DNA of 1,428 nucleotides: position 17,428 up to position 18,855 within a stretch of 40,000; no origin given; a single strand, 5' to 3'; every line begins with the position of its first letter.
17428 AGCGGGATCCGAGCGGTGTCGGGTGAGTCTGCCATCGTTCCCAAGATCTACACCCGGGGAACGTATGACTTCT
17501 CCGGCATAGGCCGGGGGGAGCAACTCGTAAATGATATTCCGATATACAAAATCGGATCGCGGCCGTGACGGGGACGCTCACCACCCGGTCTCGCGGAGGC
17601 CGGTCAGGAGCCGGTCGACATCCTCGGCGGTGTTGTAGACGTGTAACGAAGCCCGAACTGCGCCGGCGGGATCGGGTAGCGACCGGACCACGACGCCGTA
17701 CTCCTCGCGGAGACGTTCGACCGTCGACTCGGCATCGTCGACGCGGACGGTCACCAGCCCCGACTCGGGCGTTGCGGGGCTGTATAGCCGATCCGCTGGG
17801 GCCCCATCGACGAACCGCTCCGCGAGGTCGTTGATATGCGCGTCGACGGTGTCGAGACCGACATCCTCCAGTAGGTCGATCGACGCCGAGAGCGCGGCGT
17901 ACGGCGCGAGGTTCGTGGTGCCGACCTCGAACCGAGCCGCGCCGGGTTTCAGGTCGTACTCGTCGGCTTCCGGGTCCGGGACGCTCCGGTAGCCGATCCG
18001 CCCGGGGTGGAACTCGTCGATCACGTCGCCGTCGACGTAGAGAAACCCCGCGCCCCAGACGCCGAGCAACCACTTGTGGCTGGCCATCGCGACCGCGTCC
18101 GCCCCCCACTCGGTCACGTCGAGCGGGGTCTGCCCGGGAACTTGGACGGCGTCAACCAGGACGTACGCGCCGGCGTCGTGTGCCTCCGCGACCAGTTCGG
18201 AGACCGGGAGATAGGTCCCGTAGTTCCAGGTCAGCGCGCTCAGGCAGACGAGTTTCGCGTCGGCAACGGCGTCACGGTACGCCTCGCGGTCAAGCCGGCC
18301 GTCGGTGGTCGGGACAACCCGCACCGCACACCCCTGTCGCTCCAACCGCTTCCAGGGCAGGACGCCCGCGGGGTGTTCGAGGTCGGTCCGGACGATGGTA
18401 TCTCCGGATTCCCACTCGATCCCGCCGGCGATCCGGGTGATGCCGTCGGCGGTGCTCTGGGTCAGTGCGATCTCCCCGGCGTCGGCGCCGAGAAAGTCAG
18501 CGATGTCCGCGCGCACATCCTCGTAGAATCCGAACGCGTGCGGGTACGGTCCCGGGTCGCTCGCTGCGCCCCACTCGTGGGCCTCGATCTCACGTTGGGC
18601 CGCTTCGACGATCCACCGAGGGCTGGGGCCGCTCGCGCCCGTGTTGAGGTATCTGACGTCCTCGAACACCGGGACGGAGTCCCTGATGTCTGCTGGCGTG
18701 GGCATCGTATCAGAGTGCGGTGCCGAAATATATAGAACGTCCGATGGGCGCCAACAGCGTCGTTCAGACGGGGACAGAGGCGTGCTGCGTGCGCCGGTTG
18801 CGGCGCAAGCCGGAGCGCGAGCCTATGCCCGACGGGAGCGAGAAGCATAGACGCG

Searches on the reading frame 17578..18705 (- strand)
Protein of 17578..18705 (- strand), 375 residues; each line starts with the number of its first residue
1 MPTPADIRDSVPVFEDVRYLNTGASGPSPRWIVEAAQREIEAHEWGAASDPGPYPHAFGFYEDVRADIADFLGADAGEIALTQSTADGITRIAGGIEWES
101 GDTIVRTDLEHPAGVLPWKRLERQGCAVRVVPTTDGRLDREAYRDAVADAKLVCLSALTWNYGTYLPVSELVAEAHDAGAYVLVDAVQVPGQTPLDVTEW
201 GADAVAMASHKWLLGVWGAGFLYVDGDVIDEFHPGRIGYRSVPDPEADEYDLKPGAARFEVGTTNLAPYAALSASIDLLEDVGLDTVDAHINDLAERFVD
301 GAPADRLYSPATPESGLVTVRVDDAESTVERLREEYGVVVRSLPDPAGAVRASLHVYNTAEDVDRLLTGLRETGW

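Call 27: search_protein_families(library=pfam, proteins=[window:17578-18705:-], max_evalue=0.01)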
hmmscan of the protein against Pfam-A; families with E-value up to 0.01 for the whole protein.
window:17578-18705:- (375 aa): 2 families
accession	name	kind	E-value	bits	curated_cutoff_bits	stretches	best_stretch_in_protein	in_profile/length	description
PF00266.25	Aminotran_5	-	1.5e-54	185.8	21.5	1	19-366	2-371/371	Aminotransferase class-V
PF00155.27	Aminotran_1_2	-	8.6e-05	22.3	19.7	0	235-367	225-358/361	Aminotransferase class I and II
